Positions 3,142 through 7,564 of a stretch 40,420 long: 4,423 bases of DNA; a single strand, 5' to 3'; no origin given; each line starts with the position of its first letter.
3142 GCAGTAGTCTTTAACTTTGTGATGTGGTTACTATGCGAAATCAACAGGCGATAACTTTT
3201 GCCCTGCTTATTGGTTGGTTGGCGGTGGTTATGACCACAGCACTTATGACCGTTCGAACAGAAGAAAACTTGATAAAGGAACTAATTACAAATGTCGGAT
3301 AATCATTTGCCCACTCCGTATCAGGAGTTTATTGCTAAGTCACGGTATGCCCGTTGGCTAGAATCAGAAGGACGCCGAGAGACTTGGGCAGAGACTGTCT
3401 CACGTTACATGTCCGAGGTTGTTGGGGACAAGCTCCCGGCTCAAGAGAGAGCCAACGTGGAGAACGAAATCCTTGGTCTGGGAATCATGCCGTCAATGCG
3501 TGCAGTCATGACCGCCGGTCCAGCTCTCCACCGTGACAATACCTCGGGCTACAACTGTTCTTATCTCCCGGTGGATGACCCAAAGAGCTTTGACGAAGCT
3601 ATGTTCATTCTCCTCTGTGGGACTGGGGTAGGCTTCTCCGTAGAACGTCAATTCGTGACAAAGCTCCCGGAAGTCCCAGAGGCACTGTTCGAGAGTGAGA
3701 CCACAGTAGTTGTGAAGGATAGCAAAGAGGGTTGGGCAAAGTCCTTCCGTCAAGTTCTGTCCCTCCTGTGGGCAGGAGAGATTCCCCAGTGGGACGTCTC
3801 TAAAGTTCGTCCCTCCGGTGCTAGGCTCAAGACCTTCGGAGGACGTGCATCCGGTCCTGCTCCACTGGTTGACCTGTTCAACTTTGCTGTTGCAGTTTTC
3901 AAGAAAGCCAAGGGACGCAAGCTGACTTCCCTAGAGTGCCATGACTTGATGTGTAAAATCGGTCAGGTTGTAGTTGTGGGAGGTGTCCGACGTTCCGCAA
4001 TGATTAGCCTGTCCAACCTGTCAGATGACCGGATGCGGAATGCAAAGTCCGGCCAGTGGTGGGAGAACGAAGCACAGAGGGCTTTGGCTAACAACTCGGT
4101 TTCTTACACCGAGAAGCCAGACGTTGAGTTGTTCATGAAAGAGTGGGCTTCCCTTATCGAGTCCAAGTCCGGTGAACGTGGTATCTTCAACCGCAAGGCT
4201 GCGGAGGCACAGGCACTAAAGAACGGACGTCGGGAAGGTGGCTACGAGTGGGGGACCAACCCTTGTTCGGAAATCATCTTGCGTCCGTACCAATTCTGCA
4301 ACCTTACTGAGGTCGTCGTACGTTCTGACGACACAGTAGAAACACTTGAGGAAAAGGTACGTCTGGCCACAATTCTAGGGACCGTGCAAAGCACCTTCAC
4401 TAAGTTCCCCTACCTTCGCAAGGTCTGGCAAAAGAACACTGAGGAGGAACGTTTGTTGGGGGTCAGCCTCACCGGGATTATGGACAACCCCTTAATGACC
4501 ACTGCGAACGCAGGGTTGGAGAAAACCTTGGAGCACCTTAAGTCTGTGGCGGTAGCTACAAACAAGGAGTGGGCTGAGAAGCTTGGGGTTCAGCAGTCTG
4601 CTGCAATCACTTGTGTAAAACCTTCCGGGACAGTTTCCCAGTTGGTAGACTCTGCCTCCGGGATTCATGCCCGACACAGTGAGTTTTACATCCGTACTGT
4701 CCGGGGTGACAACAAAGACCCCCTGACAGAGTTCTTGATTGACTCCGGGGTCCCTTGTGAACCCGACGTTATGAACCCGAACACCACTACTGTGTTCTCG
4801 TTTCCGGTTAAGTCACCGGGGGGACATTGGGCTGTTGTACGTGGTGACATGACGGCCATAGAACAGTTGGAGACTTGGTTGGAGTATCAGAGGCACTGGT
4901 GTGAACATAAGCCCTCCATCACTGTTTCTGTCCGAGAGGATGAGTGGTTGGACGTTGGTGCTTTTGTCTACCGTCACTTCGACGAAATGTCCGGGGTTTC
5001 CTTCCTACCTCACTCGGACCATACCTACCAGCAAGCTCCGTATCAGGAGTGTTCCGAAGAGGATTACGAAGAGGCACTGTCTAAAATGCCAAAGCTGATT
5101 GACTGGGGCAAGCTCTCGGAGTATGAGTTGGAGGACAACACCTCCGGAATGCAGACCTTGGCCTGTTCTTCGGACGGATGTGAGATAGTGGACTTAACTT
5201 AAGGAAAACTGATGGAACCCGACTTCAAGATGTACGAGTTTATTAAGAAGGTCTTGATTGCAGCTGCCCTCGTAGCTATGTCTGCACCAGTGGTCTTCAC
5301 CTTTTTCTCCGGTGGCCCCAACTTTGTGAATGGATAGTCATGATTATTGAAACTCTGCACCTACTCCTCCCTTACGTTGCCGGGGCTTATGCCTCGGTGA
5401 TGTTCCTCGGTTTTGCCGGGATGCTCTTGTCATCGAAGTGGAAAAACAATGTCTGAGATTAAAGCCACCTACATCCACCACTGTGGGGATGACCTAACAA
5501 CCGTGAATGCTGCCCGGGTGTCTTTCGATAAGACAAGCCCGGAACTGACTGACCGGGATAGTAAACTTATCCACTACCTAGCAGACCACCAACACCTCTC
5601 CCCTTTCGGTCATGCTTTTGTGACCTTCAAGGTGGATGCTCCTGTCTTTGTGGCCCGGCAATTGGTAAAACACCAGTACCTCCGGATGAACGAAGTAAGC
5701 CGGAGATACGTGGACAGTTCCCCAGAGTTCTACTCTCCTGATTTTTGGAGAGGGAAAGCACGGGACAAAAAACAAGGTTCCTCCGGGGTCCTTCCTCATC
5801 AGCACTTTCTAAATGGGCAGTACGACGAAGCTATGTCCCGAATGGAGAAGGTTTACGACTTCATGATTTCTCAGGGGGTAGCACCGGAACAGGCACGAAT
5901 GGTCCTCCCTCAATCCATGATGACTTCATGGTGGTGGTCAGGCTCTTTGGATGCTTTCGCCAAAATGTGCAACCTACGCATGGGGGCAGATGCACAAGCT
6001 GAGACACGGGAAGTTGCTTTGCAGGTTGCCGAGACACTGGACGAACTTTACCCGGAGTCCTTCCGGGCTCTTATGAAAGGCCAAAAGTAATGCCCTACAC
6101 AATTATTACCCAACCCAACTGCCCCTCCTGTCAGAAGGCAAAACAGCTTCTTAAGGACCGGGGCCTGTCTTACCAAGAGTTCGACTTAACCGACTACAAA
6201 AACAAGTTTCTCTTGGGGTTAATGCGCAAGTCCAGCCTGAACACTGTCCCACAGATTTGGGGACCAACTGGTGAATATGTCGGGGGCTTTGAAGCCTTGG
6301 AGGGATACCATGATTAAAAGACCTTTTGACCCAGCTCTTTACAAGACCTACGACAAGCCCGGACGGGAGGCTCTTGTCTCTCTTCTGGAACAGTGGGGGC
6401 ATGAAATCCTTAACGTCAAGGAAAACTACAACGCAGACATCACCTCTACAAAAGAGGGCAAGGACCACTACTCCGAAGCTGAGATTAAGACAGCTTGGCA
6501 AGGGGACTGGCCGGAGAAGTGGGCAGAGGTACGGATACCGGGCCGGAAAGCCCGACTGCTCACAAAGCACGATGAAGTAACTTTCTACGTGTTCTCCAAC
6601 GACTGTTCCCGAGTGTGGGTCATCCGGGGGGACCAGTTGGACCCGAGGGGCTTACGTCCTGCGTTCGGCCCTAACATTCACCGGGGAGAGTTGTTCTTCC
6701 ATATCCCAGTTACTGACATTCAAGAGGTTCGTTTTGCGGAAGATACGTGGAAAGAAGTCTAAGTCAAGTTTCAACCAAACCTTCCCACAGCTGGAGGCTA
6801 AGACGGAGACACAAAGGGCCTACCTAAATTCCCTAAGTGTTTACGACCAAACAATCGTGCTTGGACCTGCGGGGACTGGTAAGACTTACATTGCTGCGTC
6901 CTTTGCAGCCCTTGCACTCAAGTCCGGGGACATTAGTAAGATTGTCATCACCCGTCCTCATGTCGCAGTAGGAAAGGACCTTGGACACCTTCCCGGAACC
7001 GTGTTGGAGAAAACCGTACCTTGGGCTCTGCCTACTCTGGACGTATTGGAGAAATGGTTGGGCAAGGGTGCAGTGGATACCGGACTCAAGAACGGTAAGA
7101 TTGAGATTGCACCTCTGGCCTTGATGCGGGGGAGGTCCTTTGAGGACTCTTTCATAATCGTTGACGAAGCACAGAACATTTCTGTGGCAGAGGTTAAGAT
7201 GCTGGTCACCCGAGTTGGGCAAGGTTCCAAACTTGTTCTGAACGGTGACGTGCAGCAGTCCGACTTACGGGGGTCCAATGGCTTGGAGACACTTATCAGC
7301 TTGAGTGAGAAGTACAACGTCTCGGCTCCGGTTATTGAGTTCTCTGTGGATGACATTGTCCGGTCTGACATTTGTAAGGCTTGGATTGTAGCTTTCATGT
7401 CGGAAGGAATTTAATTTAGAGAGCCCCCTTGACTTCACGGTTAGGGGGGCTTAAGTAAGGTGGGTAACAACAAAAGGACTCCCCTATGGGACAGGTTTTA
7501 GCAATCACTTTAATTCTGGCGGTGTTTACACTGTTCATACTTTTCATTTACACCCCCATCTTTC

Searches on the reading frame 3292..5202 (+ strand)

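Call 23: search_protein_families(library=pfam, proteins=[window:3292-5202:+], max_evalue=0.01)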
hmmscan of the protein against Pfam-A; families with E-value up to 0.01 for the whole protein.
window:3292-5202:+ (636 aa): 3 families
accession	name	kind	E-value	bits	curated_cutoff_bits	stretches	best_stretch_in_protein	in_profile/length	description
PF02867.20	Ribonuc_red_lgC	-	5.3e-11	42.3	23.9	1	257-396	149-291/523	Ribonucleotide reductase, barrel domain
PF21995.1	RNR-II_ins_dom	-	2.5e-08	34.6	27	1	140-196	38-100/107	B12-dependent ribonucleotide reductase, insertion domain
PF17975.6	RNR_Alpha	-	9.4e-05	23.3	26.4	1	11-41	21-51/101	Ribonucleotide reductase alpha domain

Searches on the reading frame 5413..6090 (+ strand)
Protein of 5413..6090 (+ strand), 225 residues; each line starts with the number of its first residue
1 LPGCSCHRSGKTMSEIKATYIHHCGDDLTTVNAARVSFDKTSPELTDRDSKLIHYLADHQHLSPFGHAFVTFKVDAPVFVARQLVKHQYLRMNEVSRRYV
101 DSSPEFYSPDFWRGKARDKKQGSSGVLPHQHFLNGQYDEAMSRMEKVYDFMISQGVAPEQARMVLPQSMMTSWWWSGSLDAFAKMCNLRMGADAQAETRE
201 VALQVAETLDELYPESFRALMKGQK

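Call 9: search_protein_families(library=pfam, proteins=[window:5413-6090:+], max_evalue=0.01)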
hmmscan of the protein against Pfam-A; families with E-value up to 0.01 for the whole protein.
window:5413-6090:+ (225 aa): 1 family
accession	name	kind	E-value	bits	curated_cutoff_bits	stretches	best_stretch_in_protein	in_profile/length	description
PF02511.20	Thy1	-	1.1e-43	149.7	24.8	1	22-215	4-191/191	Thymidylate synthase complementing protein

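Call 10: search_protein_families(library=phrogs, proteins=[window:5413-6090:+], max_evalue=0.01)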
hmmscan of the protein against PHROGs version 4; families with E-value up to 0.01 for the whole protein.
window:5413-6090:+ (225 aa): 6 families
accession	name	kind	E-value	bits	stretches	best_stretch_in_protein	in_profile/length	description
phrog_85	-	DNA, RNA and nucleotide metabolism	5e-62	211.6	1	11-221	366-584/866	thymidylate synthase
phrog_10644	-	DNA, RNA and nucleotide metabolism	2e-27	97.3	1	72-220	3-154/160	thymidylate synthase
phrog_28804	-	DNA, RNA and nucleotide metabolism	8.6e-18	65.5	1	134-222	4-87/91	thymidylate synthase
phrog_26005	-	unknown function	6.1e-12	46.6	1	15-71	9-66/310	-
phrog_23580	-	DNA, RNA and nucleotide metabolism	4.7e-11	43.9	1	16-80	1-71/178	thymidylate synthase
phrog_22708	-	DNA, RNA and nucleotide metabolism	0.0019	18.6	1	47-102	69-126/242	thymidylate synthase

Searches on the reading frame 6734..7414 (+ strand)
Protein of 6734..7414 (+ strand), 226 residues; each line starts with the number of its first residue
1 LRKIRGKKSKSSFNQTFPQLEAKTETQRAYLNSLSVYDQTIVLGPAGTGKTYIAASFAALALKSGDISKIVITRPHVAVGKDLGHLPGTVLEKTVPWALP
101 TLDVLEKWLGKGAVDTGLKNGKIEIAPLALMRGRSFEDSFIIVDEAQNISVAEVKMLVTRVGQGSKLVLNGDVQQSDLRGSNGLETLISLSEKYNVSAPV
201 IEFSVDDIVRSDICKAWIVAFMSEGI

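Call 9: search_protein_families(library=pfam, proteins=[window:6734-7414:+], max_evalue=0.01)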
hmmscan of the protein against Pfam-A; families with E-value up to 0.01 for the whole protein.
window:6734-7414:+ (226 aa): 10 families
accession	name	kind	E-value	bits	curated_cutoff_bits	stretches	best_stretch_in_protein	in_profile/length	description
PF02562.22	PhoH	-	1.2e-62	211.4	27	1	20-220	2-203/205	PhoH-like protein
PF13245.12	AAA_19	-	1.1e-09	39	25.1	1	34-176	8-129/134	AAA domain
PF13604.12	AAA_30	-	1.7e-09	38.1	27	1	26-176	5-128/191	AAA domain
PF13401.12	AAA_22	-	0.00011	23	27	1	41-160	9-107/130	AAA domain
PF00580.27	UvrD-helicase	-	0.00013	22.2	23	0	27-68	5-44/271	UvrD/REP helicase N-terminal domain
PF01695.23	IstB_IS21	-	0.00048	20.1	24.1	1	29-65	84-120/238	IstB-like ATP binding protein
PF05127.21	NAT10_TcmA_helicase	-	0.0017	18.7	22.7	1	42-160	2-112/176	RNA cytidine acetyltransferase NAT10/TcmA, helicase domain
PF04851.21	ResIII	-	0.0018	18.7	22.5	1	38-73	24-59/164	Type III restriction enzyme, res subunit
PF00270.35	DEAD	-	0.0044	17.2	26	0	24-75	1-53/167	DEAD/DEAH box helicase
PF13086.12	AAA_11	-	0.0072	16.6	27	0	27-61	7-41/257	AAA domain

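Call 10: search_protein_families(library=phrogs, proteins=[window:6734-7414:+], max_evalue=0.01)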
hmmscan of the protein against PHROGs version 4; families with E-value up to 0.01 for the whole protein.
window:6734-7414:+ (226 aa): 7 families
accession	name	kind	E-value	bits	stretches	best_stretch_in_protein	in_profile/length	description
phrog_170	-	other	5.6e-76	257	1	7-224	60-280/323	PhoH-like phosphate starvation-inducible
phrog_2765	-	other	2e-42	146.6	1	3-214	214-436/443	PhoH-like phosphate starvation-inducible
phrog_32482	-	other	2.7e-34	119.8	1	45-225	403-587/589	PhoH-like phosphate starvation-inducible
phrog_2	-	head and packaging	3.7e-07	30.3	1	24-166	267-395/807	terminase large subunit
phrog_979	-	head and packaging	0.0005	19.9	1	7-166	138-293/642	terminase large subunit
phrog_1967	-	DNA, RNA and nucleotide metabolism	0.0036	16.9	0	24-56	154-185/776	DNA helicase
phrog_4412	-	DNA, RNA and nucleotide metabolism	0.008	15.5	0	24-56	332-364/743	exonuclease V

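Call 106: find_related_loci(query=window:6734-7411:+, collection=viral_contigs, flank=9000)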
Query window:6734-7411:+ (226 aa) in viral_contigs; peptide patterns used: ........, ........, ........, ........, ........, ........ (x = any residue, [..] = any of these).
361 stretches matched a pattern; 356 encode a relative of the query (tblastn E <= 1e-3); the best 80 are kept; 80 distinct loci.
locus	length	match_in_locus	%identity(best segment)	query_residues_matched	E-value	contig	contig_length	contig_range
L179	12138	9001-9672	81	1-226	5e-115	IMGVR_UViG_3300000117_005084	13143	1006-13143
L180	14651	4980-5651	80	1-226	3e-114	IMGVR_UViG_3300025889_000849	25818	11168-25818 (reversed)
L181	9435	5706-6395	66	1-226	4e-101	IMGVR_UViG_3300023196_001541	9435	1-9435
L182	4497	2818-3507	66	1-226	4e-101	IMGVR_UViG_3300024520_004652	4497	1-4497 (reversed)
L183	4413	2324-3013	65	1-226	7e-101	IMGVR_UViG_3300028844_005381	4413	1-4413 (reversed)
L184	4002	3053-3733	67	1-226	2e-101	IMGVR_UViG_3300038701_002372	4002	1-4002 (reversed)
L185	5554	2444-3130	66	1-226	3e-100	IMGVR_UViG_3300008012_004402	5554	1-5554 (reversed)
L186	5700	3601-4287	66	1-226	3e-100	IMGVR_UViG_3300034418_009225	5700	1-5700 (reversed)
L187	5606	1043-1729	66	1-226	2e-100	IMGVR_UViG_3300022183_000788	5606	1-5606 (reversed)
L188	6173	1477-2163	66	1-226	3e-100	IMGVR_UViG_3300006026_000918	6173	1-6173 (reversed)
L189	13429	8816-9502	66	1-226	3e-100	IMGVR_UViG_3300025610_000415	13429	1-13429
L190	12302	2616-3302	66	1-226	2e-100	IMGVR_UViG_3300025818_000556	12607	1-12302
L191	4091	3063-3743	67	1-226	5e-101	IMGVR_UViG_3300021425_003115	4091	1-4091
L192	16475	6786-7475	65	1-226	3e-100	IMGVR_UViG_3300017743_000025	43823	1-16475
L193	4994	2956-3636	66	1-226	2e-100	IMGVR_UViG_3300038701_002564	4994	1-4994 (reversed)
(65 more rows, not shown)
